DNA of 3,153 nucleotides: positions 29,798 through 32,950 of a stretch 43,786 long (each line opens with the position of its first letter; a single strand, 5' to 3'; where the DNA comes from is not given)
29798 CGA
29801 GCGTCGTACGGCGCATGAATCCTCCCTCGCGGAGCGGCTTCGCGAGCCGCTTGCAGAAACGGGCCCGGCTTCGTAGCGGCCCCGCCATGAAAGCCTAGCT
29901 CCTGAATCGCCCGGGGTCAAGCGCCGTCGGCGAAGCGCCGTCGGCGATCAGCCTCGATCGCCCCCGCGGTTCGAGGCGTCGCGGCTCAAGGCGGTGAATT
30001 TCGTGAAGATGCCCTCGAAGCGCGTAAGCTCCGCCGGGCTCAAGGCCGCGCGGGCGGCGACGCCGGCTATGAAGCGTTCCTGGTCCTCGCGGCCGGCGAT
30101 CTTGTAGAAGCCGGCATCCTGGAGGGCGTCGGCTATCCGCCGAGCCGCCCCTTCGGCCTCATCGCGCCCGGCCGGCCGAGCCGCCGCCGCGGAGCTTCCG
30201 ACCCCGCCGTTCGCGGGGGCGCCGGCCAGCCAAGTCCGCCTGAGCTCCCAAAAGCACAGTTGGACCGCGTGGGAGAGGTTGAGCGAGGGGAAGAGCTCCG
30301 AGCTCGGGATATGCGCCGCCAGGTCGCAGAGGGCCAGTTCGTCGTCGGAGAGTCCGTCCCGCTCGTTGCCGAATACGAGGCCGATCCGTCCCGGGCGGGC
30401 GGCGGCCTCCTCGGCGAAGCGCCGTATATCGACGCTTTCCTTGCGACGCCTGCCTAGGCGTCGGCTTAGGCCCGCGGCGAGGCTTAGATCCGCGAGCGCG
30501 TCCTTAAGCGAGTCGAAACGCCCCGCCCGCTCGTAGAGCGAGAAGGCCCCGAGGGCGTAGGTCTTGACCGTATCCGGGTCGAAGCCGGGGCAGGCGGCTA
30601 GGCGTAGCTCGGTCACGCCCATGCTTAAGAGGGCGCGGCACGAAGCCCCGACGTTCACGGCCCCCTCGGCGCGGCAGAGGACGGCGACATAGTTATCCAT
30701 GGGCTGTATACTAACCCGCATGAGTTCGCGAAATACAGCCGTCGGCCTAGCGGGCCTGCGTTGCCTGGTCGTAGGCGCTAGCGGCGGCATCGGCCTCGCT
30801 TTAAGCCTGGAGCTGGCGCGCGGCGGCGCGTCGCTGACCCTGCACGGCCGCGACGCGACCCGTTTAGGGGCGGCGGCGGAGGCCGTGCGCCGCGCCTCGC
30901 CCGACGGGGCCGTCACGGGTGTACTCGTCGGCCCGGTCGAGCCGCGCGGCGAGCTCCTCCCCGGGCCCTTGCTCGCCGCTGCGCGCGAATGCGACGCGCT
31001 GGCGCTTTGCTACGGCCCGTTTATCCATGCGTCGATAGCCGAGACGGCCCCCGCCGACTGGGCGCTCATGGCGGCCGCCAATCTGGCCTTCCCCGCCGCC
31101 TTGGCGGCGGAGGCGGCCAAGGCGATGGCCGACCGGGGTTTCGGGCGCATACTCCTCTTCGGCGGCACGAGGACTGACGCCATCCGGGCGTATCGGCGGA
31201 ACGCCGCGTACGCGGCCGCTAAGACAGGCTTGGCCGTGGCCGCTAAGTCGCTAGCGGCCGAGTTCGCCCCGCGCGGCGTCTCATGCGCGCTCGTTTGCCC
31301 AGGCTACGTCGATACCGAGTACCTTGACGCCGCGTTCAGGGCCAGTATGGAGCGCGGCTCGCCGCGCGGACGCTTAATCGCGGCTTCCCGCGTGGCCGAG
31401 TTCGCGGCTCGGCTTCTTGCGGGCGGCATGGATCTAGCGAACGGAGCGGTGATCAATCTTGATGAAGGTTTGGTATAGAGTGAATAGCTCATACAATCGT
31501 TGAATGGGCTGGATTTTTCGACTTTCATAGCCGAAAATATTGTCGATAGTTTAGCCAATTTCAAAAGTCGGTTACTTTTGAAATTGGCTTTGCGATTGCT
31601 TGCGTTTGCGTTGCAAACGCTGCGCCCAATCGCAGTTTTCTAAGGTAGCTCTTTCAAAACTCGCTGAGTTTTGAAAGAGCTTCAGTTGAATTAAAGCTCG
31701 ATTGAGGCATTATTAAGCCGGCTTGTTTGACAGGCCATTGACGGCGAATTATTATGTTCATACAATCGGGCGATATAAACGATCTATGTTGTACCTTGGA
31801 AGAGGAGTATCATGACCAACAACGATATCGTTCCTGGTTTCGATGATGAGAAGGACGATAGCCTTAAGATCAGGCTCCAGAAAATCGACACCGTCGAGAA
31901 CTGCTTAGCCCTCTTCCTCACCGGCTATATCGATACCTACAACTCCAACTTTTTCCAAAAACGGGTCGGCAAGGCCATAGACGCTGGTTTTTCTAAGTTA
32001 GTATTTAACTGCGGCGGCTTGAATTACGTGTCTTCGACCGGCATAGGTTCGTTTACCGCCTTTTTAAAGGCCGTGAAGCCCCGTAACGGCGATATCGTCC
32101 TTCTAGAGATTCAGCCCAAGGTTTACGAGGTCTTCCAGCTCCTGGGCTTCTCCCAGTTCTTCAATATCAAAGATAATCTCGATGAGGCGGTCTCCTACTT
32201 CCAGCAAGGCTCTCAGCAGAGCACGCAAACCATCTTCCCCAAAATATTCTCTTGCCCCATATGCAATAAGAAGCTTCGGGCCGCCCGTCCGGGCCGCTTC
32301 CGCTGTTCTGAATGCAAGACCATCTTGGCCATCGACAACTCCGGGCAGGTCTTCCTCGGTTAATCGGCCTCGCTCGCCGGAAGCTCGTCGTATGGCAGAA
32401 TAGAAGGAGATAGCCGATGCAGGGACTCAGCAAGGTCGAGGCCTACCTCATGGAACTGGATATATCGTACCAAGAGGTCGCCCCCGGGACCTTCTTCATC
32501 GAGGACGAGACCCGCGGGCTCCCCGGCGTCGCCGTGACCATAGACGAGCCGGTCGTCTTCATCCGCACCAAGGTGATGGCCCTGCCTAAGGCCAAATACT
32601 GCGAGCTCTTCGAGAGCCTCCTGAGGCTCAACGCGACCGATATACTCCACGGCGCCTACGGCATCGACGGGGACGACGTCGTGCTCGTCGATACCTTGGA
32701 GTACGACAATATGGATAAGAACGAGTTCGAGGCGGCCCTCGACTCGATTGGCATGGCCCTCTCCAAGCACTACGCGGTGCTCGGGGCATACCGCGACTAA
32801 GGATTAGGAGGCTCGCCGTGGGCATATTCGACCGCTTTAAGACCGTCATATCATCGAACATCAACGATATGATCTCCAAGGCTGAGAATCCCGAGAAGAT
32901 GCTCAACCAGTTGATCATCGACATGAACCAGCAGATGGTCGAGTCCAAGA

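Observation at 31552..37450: Two perfectly identical 129-bp triple-hairpin repeats bracket a 5.6-kb stress-gene cassette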

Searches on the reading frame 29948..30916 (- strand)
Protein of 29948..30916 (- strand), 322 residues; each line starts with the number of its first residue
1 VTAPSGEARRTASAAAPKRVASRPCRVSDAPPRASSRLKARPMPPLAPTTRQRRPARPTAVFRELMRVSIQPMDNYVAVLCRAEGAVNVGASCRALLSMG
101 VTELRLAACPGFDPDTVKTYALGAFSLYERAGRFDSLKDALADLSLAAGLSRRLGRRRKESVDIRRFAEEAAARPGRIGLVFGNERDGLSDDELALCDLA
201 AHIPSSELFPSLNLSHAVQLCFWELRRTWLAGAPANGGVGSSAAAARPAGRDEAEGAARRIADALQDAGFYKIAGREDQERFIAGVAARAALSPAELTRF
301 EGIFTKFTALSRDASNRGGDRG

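Call 11: search_protein_families(library=pfam, proteins=[window:29948-30916:-])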
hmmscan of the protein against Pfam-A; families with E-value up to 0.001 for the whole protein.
window:29948-30916:- (322 aa): 1 family
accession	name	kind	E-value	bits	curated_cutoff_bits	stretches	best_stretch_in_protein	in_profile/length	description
PF00588.24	SpoU_methylase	-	1.7e-20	74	29.7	1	77-222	3-141/142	SpoU rRNA Methylase family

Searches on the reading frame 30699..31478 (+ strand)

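Call 11: search_protein_families(library=pfam, proteins=[window:30699-31478:+])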
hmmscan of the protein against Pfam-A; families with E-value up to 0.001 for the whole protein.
window:30699-31478:+ (259 aa): 2 families
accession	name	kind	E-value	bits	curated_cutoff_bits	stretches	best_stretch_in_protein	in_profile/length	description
PF13561.12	adh_short_C2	-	7.2e-21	75.3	27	1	26-258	1-235/236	Enoyl-(Acyl carrier protein) reductase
PF00106.31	adh_short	-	3.6e-20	72.7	26.6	1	23-211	4-189/195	short chain dehydrogenase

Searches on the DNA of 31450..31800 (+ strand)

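Call 36: search_rna_families(source=window, start=31450, end=31800, threshold=evalue, max_evalue=10)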
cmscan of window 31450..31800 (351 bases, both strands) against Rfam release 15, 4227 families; matches with E-value up to 10: 12.
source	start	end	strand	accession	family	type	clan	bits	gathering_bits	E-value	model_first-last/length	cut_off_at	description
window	31589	31682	-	RF02902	AaHKsRNA22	Gene; sRNA;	-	19.1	39.8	0.21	1-101/101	no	Aggregatibacter sRNA 22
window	31547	31620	-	RF00438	SNORA33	Gene; snRNA; snoRNA; HACA-box;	-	18.1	74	2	1-130/130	no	Small nucleolar RNA SNORA33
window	31649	31679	-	RF03743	MIR7696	Gene; miRNA;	-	15.9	83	3.1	1-88/88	no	MIR7696 microRNA precursor family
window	31558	31586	+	RF03697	mir-722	Gene; miRNA;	-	15.4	81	4.2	1-67/67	no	mir-722 microRNA precursor family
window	31547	31595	+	RF00245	mir-19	Gene; miRNA;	CL00110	15.2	50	3.9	1-79/79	no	mir-19 microRNA precursor family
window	31643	31688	-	RF00950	mir-927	Gene; miRNA;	-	15.2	60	6.6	1-86/86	no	mir-927 microRNA precursor family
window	31650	31678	-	RF03827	mir-2229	Gene; miRNA;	-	14.6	65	3.5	15-46/62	no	mir-2229 microRNA precursor family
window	31634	31689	+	RF03827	mir-2229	Gene; miRNA;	-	14.5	65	3.8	1-62/62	no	mir-2229 microRNA precursor family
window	31635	31692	+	RF04246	MIR169_8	Gene; miRNA;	CL00098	14.4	107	7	1-137/137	no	MIR169_8 microRNA precursor family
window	31547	31695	+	RF04130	MIR7996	Gene; miRNA;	-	14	119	5.5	1-190/190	no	MIR7996 microRNA precursor family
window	31516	31601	+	RF01645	ceN58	Gene; snRNA; snoRNA; HACA-box;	-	13.2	60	4.2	1-139/139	no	Nematode snoRNA ceN58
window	31493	31516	-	RF02359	MS2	Cis-reg;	-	10.8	40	5.9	1-36/36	no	Bacteriophage MS2 operator hairpin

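Call 41: search_dna_similar(query=window:31552-31683:+, collection=plasmids, mode=distant, max_evalue=0.01)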
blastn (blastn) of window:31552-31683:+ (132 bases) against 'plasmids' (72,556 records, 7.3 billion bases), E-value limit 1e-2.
No match.

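Call 42: search_dna_similar(query=window:31552-31683:+, collection=phages, mode=distant, max_evalue=0.01)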
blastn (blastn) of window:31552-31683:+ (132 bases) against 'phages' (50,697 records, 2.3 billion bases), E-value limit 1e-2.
No match.

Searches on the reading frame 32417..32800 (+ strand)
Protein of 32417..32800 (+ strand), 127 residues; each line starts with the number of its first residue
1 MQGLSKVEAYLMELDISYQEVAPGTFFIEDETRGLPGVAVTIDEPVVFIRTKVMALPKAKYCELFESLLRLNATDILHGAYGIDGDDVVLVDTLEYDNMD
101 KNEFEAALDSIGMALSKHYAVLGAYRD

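Call 11: search_protein_families(library=pfam, proteins=[window:32417-32800:+])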
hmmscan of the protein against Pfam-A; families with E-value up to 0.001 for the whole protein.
window:32417-32800:+ (127 aa): 2 families
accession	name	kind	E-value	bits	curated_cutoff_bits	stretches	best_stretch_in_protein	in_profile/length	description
PF22550.1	CesT_Tir_1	-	3.8e-29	101.7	27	1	4-124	5-127/131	CesT_Tir_1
PF10722.14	YbjN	-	9.6e-07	29.5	22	1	6-122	4-124/126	Putative bacterial sensory transduction regulator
